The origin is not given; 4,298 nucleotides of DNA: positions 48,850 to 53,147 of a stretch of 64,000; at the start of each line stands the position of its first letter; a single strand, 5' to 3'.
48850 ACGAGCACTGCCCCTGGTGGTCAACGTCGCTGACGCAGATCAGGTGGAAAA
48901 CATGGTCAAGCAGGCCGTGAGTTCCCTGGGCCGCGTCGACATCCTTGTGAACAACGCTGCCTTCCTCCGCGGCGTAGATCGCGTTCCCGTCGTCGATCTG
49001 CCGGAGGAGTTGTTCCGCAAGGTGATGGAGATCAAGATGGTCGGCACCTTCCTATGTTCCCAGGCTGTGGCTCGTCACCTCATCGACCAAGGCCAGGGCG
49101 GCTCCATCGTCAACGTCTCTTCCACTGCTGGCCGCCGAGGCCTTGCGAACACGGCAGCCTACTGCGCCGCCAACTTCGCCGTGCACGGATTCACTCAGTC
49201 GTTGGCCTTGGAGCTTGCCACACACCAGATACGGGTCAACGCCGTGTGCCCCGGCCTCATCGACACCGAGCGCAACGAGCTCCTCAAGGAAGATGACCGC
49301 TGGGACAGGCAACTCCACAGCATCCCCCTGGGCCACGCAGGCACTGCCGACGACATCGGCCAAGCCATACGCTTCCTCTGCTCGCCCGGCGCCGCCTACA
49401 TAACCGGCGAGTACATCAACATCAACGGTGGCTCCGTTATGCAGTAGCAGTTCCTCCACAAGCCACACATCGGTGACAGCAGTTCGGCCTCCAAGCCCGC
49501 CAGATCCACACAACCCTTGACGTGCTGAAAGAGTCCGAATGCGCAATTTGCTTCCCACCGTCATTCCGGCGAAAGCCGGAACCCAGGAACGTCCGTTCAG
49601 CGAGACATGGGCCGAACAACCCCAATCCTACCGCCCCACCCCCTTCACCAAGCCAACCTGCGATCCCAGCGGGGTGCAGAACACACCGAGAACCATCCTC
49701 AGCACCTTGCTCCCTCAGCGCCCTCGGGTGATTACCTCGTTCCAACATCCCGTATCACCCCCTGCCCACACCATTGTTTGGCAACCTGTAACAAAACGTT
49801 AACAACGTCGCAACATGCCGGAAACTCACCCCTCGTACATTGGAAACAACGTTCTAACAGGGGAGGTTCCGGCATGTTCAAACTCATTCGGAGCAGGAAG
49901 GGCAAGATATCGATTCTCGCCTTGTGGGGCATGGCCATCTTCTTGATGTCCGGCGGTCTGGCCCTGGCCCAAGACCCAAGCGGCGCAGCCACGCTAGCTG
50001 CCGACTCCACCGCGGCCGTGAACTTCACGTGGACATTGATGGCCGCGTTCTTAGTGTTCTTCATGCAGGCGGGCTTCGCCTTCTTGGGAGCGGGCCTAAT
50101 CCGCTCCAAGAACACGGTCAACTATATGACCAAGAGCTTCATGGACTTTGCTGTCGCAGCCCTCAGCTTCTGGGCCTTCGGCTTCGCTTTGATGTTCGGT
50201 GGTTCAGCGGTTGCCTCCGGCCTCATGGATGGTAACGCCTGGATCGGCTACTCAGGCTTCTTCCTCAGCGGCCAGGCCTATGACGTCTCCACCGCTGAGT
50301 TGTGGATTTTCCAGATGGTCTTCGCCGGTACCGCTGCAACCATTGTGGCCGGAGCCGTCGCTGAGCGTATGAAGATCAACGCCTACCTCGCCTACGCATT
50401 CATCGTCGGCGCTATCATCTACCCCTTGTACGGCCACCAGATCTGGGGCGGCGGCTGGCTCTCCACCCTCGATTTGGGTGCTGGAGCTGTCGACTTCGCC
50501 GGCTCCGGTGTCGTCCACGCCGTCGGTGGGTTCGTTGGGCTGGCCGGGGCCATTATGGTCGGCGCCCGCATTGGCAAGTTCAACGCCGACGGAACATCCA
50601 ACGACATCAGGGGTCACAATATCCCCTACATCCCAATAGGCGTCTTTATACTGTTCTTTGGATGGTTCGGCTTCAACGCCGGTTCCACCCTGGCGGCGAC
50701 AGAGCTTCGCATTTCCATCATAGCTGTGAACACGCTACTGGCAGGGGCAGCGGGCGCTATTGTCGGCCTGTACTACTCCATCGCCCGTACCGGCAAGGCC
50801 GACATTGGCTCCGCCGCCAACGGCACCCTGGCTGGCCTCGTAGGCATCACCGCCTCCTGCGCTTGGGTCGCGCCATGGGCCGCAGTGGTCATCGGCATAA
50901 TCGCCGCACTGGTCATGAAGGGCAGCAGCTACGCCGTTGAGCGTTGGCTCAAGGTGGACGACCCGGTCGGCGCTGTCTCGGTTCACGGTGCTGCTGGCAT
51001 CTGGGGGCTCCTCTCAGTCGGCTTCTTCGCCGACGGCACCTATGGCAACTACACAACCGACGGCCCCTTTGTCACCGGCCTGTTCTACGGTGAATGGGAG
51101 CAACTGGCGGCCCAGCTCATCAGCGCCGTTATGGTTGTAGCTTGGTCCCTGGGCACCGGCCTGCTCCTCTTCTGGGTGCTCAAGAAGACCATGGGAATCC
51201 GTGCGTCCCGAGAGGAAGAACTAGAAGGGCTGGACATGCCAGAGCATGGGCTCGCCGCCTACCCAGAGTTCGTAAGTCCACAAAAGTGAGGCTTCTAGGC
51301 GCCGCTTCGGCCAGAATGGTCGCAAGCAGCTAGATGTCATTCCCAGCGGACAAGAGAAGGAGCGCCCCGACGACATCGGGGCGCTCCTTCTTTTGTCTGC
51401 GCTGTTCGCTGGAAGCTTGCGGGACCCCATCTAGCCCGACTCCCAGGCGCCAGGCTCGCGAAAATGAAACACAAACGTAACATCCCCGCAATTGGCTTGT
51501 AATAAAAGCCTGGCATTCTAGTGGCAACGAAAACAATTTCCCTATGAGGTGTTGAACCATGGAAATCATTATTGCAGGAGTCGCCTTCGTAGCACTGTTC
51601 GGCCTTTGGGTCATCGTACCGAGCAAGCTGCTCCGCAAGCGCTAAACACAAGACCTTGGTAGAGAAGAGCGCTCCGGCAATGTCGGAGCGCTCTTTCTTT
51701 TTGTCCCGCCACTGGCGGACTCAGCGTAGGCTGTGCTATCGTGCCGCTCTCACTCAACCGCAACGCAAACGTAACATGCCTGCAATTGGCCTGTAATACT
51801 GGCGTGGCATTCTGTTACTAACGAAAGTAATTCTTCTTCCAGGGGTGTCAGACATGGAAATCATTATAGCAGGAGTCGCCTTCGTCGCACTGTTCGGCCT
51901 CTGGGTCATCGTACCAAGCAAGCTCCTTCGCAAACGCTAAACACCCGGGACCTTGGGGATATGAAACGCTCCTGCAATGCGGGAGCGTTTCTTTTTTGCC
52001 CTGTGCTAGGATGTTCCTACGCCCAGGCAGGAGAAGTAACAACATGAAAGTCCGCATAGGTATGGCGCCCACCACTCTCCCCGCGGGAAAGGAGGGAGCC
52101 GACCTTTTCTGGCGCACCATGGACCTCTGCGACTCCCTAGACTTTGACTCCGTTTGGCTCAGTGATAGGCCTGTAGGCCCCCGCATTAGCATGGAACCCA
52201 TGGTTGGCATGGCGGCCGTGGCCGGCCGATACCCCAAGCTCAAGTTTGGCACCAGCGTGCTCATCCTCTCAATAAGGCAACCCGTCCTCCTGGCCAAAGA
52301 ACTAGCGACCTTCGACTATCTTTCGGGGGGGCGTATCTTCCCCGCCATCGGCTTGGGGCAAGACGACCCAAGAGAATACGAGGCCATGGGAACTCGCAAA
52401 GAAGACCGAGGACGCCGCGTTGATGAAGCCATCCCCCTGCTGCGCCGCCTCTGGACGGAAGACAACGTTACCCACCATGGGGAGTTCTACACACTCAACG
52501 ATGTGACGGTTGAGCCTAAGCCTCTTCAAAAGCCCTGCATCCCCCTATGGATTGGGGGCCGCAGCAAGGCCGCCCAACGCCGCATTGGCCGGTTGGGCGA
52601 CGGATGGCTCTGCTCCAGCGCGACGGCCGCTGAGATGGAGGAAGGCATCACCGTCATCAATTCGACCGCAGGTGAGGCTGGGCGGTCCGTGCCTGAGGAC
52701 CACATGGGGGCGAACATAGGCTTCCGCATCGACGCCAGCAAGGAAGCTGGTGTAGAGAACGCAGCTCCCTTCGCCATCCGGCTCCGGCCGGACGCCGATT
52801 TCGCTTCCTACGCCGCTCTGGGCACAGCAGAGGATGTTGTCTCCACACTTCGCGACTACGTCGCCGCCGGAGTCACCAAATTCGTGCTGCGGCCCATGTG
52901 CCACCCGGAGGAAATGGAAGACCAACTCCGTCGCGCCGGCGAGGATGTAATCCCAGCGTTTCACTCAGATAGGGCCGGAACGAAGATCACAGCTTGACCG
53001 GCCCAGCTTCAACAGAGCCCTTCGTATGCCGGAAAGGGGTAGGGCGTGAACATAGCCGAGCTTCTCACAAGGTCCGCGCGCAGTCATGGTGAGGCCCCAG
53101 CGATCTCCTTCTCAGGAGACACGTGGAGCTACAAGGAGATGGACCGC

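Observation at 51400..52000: Two tandem, independently terminated genes for an identical 28-aa membrane peptide downstream of amt (absent from the ORF track)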

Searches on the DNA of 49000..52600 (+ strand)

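Call 5: search_rna_families(source=window, start=49000, end=52600, threshold=evalue, max_evalue=10, show_alignments=3)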
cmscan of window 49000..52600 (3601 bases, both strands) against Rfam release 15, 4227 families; matches with E-value up to 10: 13.
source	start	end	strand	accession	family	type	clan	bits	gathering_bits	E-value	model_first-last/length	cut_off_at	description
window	51345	51403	+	RF03607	mir-9447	Gene; miRNA;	-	31.8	67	0.0018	1-68/68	no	mir-9447 microRNA precursor family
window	51347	51399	+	RF00073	MIR156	Gene; miRNA;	-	29.7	62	0.0031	1-88/88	no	mir-156 microRNA precursor family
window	51356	51413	-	RF02790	sodF_sRNA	Gene; sRNA;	-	22.7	46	1.8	1-90/90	no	sodF sRNA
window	51355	51396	+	RF00489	ctRNA_p42d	Gene; antisense;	-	22.5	50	0.13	1-46/46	no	ctRNA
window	51663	51704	+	RF00489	ctRNA_p42d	Gene; antisense;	-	22.4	50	0.14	1-46/46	no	ctRNA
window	51962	51999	+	RF00489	ctRNA_p42d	Gene; antisense;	-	20.3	50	0.58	1-46/46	no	ctRNA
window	51346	51400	+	RF03946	mir-3132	Gene; miRNA;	-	20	84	5.6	1-75/75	no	mir-3132 microRNA precursor family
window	51957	51995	-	RF03697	mir-722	Gene; miRNA;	-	19.5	81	3.4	1-67/67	no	mir-722 microRNA precursor family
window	51813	51871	-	RF00345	snoR1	Gene; snRNA; snoRNA; CD-box;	CL00066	17.9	49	2.9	1-93/93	no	Small nucleolar RNA snoR1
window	51309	51397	+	RF01409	STnc250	Gene; sRNA;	-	17.8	42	3.8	1-94/94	no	STnc250 Hfq binding RNA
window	51346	51400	+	RF03595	mir-3569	Gene; miRNA;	-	17.5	50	7.3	1-58/58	no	mir-3569 microRNA precursor family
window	49393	49409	+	RF00184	PVX_3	Cis-reg;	-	16.4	42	3.8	10-26/54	no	Potato virus X cis-acting regulatory element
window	52331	52370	-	RF02975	DUF3800-XI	Gene; sRNA;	-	15.4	37.8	3.9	1-48/48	no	DUF3800-XI RNA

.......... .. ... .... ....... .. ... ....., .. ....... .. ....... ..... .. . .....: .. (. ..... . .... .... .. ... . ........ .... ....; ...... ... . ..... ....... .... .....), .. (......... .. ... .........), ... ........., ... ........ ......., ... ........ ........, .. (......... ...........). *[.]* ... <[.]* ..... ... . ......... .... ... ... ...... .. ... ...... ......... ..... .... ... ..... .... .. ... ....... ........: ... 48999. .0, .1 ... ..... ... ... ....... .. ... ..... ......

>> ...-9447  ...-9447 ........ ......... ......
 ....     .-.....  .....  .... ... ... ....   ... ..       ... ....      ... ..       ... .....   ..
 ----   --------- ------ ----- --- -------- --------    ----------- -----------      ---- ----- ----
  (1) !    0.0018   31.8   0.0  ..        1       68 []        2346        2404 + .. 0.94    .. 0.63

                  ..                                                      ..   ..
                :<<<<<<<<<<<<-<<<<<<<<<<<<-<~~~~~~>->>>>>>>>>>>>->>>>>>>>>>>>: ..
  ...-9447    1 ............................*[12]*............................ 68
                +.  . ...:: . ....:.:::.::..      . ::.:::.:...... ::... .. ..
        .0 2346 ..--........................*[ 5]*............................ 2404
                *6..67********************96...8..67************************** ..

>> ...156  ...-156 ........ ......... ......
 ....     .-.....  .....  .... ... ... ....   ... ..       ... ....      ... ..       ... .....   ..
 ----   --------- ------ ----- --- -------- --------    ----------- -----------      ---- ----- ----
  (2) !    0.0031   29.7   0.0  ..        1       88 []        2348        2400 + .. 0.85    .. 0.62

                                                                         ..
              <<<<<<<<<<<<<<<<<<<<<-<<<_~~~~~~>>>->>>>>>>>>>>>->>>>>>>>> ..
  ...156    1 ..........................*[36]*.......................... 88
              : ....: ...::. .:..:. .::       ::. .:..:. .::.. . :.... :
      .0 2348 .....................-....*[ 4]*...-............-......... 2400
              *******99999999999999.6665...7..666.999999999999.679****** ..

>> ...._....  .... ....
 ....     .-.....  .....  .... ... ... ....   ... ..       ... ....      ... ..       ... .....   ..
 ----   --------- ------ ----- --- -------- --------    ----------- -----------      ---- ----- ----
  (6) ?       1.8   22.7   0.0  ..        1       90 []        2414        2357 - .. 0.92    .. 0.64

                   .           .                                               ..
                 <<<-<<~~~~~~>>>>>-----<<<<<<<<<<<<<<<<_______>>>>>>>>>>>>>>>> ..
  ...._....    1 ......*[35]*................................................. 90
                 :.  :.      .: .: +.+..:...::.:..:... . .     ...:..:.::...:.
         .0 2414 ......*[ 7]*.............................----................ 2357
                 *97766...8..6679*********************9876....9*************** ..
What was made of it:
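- On Glutamine riboswitch / Downstream-peptide motif and other Rfam families: Only sub-threshold matches to the terminator hairpins in window 49000-52600 at E<=10 (call 5).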

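Call 43: search_rna_families(sources=[L005, L008, L019, L028, L037, L017, L011, L027, L016, L024, L012], threshold=gathering)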
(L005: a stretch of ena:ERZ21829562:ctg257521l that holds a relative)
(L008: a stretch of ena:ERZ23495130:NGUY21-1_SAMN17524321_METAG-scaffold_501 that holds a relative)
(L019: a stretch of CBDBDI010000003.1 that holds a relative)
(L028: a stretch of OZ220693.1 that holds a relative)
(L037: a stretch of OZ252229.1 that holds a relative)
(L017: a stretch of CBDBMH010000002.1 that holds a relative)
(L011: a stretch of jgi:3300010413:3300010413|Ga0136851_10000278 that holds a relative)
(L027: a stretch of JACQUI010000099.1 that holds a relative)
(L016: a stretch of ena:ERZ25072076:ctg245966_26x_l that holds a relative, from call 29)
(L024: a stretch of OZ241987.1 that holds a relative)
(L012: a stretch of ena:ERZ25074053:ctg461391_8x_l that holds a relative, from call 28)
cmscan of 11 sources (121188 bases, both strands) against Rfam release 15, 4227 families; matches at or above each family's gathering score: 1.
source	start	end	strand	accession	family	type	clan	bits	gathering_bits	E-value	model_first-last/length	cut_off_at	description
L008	2090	2163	+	RF00005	tRNA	Gene; tRNA;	CL00001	69.1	29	1.1e-12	1-71/71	no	tRNA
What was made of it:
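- On Glutamine riboswitch / Downstream-peptide motif and other Rfam families: Nothing but one tRNA at gathering score in 11 related loci (call 43).
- No Rfam riboswitch or leader family matches (calls 5, 43).
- Tried and rejected: Searches for a glutamine riboswitch, the Downstream-peptide motif or a known sRNA gave only hairpin noise (calls 5, 43).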

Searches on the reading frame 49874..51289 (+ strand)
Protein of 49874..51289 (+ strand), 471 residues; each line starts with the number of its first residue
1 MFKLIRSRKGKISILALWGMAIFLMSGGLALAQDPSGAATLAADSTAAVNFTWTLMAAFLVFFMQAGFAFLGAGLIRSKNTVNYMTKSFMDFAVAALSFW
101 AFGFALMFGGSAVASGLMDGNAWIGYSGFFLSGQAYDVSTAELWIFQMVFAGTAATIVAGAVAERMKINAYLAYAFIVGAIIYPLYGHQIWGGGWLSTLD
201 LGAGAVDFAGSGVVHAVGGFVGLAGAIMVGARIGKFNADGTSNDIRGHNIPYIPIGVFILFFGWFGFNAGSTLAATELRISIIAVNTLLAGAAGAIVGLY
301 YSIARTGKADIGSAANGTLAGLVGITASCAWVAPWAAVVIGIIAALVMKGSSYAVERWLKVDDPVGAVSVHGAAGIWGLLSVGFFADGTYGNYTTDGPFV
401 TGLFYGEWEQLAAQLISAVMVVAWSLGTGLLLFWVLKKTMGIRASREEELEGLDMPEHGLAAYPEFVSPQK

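Call 13: search_protein_families(library=ncbifam, proteins=[window:49874-51289:+], max_evalue=1)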
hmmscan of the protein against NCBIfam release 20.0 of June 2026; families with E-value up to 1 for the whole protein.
window:49874-51289:+ (471 aa): 3 families
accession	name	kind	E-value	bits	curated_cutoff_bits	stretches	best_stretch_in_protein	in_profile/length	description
TIGR00836.1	amt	subfamily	4e-128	427.8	343.3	1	50-463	1-406/406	ammonium transporter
TIGR03644.1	marine_trans_1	hypoth_equivalog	6.1e-99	331.5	514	1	52-466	6-404/404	probable ammonium transporter, marine subtype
NF007947.0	PRK10666.1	equivalog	4.9e-59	200.3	657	1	42-463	22-426/428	ammonium transporter AmtB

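Call 15: find_encoding_contigs(protein=window:49874-51289:+, flank=6000, max_places=6)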
Protein window:49874-51289:+ (471 aa): 4 contigs read that carry it; 4 places shown.
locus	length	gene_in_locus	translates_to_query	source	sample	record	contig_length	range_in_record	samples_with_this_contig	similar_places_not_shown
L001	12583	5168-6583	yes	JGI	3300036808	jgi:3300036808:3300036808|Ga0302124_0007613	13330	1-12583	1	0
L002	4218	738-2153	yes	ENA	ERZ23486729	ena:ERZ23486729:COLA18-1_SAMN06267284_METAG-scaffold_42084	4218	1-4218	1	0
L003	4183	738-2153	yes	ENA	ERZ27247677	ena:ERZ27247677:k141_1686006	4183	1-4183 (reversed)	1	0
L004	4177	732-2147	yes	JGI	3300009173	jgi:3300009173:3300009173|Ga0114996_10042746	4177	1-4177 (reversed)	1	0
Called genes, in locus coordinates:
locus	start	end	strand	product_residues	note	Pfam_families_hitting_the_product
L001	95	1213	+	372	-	PF04909:Amidohydro_2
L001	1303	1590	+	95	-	PF01883:FeS_assembly_P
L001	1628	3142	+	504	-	PF01425:Amidase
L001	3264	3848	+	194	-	PF01814:Hemerythrin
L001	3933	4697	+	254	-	PF00106:adh_short, PF08659:KR, PF23441:SDR, PF13561:adh_short_C2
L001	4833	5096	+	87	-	-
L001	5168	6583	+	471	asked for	PF00909:Ammonium_transp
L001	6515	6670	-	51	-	-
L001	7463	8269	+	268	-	PF00296:Bac_luciferase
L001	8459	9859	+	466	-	PF00501:AMP-binding, PF13193:AMP-binding_C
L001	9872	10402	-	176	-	PF02742:Fe_dep_repr_C, PF04023:FeoA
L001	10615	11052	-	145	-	PF02943:FeThRed_B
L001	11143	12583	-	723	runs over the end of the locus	PF00270:DEAD, PF04851:ResIII, PF18319:Zn_ribbon_PriA (weak), PF00271:Helicase_C (weak), PF18074:PriA_C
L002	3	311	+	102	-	?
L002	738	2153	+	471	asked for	PF00909:Ammonium_transp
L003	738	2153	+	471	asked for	PF00909:Ammonium_transp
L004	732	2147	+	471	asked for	PF00909:Ammonium_transp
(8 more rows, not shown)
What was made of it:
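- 49874..51289 (+): amt, ammonium transporter (471 aa). TIGR00836 4e-128 (call 13); PF00909 on the public contigs (call 15)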

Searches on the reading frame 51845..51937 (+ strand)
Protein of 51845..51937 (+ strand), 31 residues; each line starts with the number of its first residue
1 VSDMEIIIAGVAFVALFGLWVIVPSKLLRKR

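Call 25: search_protein_representatives(protein=window:51845-51937:+)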
Query: 31 residues. Proteins with E-value up to 0.001 (for the whole library): 6; up to 1e-10: 0; up to 1e-30: 0. The best 6 are listed.
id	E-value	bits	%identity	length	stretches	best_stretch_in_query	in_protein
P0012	1.6e-09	50.9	100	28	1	4-31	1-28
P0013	3.9e-05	37.9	48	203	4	9-26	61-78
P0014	6.0e-05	37.4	64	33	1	4-31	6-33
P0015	7.5e-05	37.1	74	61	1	4-30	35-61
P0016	2.3e-04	35.7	61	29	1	4-31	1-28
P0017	4.3e-04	34.9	37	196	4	12-30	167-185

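Call 27: list_cluster_members(proteins=[P0012, P0014, P0015, P0016, P0002, P0007, P0001, P0005, P0008])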
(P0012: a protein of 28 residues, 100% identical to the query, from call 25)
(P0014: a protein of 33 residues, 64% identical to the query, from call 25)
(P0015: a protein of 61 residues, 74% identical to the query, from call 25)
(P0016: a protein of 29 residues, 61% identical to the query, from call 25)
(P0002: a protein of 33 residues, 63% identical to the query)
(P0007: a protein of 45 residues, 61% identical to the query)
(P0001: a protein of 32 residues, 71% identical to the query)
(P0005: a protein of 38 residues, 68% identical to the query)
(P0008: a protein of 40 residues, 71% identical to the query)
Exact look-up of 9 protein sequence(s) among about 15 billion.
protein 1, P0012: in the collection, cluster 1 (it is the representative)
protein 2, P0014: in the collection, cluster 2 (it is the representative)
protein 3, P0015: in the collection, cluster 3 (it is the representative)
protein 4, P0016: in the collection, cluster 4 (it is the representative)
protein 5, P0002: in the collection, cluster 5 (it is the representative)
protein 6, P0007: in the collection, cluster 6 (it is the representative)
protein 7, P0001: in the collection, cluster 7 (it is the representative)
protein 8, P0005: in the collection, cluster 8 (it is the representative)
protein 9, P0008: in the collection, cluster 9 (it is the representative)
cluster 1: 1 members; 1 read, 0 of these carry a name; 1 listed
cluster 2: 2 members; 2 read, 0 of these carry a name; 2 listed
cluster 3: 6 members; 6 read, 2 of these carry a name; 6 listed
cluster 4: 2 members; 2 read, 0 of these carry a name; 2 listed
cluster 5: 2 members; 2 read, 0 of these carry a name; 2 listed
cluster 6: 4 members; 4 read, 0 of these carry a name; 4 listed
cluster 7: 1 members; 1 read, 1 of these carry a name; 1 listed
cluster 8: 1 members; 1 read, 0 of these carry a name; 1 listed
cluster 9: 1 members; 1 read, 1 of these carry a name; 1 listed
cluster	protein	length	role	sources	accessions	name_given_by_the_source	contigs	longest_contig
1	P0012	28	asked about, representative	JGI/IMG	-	-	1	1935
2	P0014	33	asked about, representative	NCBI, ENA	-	-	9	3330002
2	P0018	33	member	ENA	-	-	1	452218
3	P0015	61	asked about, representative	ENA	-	-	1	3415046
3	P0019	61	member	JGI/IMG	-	hypothetical protein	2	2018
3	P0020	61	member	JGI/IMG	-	hypothetical protein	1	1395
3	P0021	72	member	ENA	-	-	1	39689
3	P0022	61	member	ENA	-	-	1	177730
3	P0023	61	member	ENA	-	-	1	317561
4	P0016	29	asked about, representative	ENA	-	-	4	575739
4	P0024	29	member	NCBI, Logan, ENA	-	-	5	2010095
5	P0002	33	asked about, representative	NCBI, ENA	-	-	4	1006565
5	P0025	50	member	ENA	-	-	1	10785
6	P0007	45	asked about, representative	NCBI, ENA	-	-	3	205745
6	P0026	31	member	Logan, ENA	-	-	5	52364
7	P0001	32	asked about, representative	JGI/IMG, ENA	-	hypothetical protein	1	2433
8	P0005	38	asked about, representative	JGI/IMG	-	-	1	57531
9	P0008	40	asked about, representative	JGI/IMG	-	hypothetical protein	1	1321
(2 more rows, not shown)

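Call 28: find_encoding_contigs(protein=P0014, flank=6000, max_places=4)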
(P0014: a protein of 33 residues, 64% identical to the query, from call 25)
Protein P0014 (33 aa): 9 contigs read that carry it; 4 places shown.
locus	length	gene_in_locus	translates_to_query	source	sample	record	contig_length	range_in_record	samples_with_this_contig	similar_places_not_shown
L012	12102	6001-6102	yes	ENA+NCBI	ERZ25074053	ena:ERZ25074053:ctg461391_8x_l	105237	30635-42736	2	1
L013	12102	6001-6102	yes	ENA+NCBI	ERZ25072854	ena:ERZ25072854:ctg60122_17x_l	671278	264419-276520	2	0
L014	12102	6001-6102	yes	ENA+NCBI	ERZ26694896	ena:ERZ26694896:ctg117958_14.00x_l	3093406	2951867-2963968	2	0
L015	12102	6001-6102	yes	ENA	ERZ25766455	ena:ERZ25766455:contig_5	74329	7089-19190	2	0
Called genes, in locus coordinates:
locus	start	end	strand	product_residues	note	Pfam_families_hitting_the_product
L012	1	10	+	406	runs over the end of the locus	PF04055:Radical_SAM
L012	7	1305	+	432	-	PF04055:Radical_SAM, PF19288:CofH_C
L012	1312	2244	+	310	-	PF01933:CofD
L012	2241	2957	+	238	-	PF01983:CofC, PF12804:NTP_transf_3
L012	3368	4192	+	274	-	PF00106:adh_short, PF08659:KR, PF13561:adh_short_C2, PF23441:SDR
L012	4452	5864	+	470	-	PF00909:Ammonium_transp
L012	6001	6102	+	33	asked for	-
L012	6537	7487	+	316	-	PF00296:Bac_luciferase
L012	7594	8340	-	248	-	PF01325:Fe_dep_repress (weak), PF02742:Fe_dep_repr_C, PF04023:FeoA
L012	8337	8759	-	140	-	PF02943:FeThRed_B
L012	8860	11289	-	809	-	PF17764:PriA_3primeBD, PF00270:DEAD, PF04851:ResIII, PF18319:Zn_ribbon_PriA (weak), PF00271:Helicase_C (weak), PF18074:PriA_C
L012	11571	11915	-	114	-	PF01245:Ribosomal_L19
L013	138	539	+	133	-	-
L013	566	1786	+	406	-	PF03237:Terminase_6N, PF17289:Terminase_6C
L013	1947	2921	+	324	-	PF05598:DUF772, PF01609:DDE_Tnp_1, PF13612:DDE_Tnp_1_3 (weak), PF13586:DDE_Tnp_1_2 (weak), PF13751:DDE_Tnp_1_6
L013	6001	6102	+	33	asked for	-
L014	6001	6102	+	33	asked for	-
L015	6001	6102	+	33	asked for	-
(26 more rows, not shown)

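Call 29: find_encoding_contigs(protein=P0015, flank=6000, max_places=3)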
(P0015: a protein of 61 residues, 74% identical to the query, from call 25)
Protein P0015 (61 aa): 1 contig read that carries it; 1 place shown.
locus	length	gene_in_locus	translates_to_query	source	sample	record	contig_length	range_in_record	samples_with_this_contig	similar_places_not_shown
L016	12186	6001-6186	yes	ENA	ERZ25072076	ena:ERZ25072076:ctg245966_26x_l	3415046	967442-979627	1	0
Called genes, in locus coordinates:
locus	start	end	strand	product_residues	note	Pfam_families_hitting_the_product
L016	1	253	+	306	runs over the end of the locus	PF01040:UbiA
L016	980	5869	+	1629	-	PF00082:Peptidase_S8, PF04151:PPC (weak), PF12799:LRR_4 (weak), PF13855:LRR_8 (weak), PF23598:LRR_14, PF23598:LRR_14, PF13855:LRR_8, PF23598:LRR_14, +7 more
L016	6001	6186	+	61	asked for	-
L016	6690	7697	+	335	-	PF03951:Gln-synt_N, PF00120:Gln-synt_C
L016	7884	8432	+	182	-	PF05685:Uma2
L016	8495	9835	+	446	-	PF03951:Gln-synt_N, PF00120:Gln-synt_C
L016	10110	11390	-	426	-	PF00355:Rieske, PF19301:LigXa_C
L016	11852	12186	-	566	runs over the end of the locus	PF02776:TPP_enzyme_N, PF00205:TPP_enzyme_M, PF02775:TPP_enzyme_C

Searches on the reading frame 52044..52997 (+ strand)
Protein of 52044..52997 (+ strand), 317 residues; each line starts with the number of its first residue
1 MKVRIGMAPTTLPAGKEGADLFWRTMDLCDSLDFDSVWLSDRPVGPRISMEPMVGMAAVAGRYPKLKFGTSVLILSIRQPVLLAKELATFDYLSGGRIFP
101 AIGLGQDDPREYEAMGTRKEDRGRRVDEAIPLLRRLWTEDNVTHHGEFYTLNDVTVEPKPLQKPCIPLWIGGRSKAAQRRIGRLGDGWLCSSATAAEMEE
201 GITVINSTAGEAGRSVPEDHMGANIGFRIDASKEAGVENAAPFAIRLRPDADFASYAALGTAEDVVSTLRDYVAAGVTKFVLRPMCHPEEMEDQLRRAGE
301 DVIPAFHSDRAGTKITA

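Call 14: search_protein_families(library=pfam, proteins=[window:52044-52997:+], max_evalue=1)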
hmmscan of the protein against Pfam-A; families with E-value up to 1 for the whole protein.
window:52044-52997:+ (317 aa): 1 family
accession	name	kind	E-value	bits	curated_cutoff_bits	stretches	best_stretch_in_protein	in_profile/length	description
PF00296.26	Bac_luciferase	-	4.2e-49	168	27.9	1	26-244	29-245/314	Luciferase-like monooxygenase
